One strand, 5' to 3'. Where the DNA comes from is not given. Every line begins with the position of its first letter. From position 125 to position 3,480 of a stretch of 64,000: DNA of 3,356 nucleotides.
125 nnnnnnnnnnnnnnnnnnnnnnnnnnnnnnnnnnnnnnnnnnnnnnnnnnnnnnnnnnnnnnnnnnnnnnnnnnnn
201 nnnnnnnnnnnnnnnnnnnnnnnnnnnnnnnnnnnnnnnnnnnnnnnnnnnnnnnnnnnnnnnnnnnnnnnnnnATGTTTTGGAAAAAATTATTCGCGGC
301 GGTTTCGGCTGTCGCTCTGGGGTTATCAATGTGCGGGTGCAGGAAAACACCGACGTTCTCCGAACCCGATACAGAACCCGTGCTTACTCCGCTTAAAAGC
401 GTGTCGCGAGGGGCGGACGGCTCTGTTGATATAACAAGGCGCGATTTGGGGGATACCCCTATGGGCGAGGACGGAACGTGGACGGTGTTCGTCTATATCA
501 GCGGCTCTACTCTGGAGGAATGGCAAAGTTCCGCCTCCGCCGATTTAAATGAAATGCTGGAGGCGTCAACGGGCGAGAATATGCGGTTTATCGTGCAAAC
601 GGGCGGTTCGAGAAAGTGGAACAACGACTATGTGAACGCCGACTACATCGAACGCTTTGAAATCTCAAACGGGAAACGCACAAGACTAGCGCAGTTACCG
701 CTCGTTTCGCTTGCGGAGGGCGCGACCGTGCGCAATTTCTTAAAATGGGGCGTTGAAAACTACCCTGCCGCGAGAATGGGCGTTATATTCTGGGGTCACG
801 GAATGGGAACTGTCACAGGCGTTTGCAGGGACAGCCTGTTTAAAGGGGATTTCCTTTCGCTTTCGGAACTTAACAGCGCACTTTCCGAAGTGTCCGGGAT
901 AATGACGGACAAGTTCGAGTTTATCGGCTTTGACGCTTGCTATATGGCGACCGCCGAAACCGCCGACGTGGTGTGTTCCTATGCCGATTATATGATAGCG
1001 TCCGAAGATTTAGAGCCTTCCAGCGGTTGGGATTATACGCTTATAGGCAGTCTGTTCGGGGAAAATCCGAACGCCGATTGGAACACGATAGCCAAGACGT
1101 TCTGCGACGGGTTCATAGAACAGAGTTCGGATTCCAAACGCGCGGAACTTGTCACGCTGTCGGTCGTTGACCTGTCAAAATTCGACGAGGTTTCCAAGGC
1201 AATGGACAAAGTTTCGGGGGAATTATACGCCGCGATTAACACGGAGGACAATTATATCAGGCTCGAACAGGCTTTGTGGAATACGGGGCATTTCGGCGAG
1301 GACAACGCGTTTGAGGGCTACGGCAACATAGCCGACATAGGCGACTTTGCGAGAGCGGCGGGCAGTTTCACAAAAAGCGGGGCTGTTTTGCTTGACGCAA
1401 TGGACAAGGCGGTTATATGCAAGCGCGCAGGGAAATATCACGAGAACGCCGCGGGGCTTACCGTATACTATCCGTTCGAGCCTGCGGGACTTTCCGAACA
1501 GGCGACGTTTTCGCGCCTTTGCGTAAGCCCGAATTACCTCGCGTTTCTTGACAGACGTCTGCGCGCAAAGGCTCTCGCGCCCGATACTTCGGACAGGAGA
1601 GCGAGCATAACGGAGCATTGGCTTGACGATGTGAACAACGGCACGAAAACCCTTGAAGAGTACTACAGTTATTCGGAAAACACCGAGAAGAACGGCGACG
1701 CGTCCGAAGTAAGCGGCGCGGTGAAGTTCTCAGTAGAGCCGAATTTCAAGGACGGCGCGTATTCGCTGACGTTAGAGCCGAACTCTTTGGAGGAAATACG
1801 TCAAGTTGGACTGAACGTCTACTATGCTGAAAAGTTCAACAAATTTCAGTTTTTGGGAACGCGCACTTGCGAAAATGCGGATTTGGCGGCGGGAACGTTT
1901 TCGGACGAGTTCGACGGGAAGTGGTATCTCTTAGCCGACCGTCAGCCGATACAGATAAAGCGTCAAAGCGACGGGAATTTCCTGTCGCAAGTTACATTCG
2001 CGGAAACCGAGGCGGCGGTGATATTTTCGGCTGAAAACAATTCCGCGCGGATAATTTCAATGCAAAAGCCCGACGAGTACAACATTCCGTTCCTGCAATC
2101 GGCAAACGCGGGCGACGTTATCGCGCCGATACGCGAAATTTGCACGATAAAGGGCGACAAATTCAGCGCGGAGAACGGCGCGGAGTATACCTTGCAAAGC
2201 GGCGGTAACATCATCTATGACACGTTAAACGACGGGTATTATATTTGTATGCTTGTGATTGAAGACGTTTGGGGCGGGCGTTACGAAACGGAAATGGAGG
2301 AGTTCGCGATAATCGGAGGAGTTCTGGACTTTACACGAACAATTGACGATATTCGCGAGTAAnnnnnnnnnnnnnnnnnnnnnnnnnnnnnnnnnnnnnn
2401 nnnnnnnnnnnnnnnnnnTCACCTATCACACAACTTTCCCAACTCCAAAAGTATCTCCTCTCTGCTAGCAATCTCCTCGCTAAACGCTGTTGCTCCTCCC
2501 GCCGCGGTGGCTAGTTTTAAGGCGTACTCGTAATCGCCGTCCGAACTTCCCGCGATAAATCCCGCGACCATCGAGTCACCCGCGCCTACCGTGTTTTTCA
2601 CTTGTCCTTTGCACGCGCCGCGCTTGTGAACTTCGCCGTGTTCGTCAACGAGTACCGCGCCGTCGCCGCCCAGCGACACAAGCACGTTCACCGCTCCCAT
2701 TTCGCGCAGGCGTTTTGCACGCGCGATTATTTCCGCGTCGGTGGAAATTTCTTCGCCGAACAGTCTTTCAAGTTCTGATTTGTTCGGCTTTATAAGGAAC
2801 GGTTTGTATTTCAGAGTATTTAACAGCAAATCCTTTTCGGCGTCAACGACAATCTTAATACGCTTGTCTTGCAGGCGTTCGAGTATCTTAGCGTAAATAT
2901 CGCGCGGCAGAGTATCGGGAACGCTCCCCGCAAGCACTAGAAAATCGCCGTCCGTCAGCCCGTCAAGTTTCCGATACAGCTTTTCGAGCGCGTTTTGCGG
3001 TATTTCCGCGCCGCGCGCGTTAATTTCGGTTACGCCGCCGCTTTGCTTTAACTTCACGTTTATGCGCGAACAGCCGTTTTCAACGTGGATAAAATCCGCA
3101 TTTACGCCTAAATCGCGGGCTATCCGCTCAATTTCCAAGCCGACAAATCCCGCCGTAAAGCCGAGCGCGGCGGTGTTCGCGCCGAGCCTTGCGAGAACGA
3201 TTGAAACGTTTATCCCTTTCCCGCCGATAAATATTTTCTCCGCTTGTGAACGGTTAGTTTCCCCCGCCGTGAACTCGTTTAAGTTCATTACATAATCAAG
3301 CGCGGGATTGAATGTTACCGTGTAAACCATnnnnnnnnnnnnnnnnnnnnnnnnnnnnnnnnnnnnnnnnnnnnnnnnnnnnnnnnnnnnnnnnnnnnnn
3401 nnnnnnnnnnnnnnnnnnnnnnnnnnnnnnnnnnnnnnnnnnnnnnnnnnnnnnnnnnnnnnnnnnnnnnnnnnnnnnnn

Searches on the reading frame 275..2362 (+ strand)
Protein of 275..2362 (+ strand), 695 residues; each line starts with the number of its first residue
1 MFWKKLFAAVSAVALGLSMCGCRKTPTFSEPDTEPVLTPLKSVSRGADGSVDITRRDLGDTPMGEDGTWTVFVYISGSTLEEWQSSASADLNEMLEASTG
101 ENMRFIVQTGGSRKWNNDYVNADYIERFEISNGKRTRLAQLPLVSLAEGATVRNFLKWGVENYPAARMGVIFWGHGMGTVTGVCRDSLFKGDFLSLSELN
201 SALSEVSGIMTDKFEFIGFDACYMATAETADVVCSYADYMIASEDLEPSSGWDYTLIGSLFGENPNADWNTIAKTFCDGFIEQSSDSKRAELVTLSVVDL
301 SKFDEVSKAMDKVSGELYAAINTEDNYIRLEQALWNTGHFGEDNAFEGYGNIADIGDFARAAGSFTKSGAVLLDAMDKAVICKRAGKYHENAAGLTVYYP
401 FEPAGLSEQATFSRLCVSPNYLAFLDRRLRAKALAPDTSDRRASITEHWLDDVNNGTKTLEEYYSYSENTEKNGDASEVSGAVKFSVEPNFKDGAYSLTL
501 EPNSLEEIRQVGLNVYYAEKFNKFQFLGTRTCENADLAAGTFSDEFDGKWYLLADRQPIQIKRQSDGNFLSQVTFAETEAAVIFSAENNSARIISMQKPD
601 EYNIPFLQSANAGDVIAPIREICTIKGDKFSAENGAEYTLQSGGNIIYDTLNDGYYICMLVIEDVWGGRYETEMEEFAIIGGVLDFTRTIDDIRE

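Call 3: search_protein_families(library=pfam, proteins=[window:275-2362:+], max_evalue=0.1)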
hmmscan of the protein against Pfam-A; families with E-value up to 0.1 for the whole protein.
window:275-2362:+ (695 aa): 1 family
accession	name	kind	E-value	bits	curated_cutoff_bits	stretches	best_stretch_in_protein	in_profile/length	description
PF03415.19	Peptidase_C11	-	1.3e-35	124.1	25.8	1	73-323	1-244/359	Clostripain family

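Call 92: search_protein_families(library=padloc, alignment_id=A6, max_evalue=0.00001)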
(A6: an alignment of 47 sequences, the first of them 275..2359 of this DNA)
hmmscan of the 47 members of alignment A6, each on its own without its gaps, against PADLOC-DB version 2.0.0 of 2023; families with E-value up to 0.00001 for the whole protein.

A. member 1, window:275-2359:+ (695 aa): 0 families

B. families by the number of members that match (of 47 scanned): 11 families
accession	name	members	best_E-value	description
PDLC04134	mad2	2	1.3e-23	mads_2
PDLC02344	AbiD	1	1.8e-89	AbiD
PDLC03958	SngA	1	7.2e-53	-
PDLC02352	AbiQ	1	7.2e-35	AbiQ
PDLC04135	mad3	1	9.9e-27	mads_3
PDLC02980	AriA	1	3.8e-11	-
PDLC04175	HEC-01A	1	1.8e-08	-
PDLC04140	mad8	1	1.9e-08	mads_8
PDLC04164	AriA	1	2.6e-07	-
PDLC04725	PDC-M60B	1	6.1e-07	-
PDLC04647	PDC-M43B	1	4.1e-06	-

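Call 93: search_protein_families(library=pfam, alignment_id=A6, max_evalue=0.00001)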
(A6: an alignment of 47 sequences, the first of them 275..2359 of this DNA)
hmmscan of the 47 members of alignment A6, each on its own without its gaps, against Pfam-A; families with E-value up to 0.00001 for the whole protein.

A. member 1, window:275-2359:+ (695 aa): 1 family
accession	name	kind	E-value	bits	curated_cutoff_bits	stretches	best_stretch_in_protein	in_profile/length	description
PF03415.19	Peptidase_C11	-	1.3e-35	124.1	25.8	1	73-323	1-244/359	Clostripain family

B. families by the number of members that match (of 47 scanned): 68 families (the first 25 are shown)
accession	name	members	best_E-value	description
PF00072.30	Response_reg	4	2e-31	Response regulator receiver domain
PF08245.18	Mur_ligase_M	2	2.6e-48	Mur ligase middle domain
PF01554.23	MatE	2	1.7e-47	MatE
PF02518.31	HATPase_c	2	2.1e-28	Histidine kinase-, DNA gyrase B-, and HSP90-like ATPase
PF02875.26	Mur_ligase_C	2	7.2e-27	Mur ligase, glutamate ligase domain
PF00512.31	HisKA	2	1.8e-18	His Kinase A (phospho-acceptor) domain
PF01225.30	Mur_ligase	2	7.5e-11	Mur ligase family, catalytic domain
PF01795.25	Methyltransf_5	1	7.8e-113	MraW methylase family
PF00275.25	EPSP_synthase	1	1.1e-94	EPSP synthase (3-phosphoshikimate 1-carboxyvinyltransferase)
PF01098.24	FTSW_RODA_SPOVE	1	4.2e-85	Cell cycle protein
PF00905.27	Transpeptidase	1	4.5e-72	Penicillin binding protein transpeptidase domain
PF01276.26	OKR_DC_1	1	8.4e-70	Orn/Lys/Arg decarboxylase, major domain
PF01564.23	Spermine_synth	1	3.2e-59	Spermine/spermidine synthase domain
PF01138.27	RNase_PH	1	5.2e-54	3' exoribonuclease family, domain 1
PF00294.29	PfkB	1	5.1e-50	pfkB family carbohydrate kinase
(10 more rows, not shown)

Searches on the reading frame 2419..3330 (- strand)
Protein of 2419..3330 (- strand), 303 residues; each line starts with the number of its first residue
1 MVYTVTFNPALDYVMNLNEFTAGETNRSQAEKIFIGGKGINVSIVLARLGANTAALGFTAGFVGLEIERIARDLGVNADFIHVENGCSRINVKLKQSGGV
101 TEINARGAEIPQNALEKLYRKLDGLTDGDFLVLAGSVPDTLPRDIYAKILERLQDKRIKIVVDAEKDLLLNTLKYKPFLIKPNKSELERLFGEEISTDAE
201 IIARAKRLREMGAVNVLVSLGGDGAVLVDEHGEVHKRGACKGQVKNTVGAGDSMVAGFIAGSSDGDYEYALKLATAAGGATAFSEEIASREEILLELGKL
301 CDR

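Call 3: search_protein_families(library=pfam, proteins=[window:2419-3330:-], max_evalue=0.1)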
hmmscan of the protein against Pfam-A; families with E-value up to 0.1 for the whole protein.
window:2419-3330:- (303 aa): 3 families
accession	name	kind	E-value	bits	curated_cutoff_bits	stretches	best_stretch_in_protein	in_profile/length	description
PF00294.29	PfkB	-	5.1e-50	171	25.8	1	7-284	3-292/302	pfkB family carbohydrate kinase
PF08543.17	Phos_pyr_kin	-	1.1e-07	31.9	27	1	167-265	110-214/246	Phosphomethylpyrimidine kinase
PF01256.23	Carb_kinase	-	0.0072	16.3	27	1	147-261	82-197/242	NAD(P)H-hydrate dehydratase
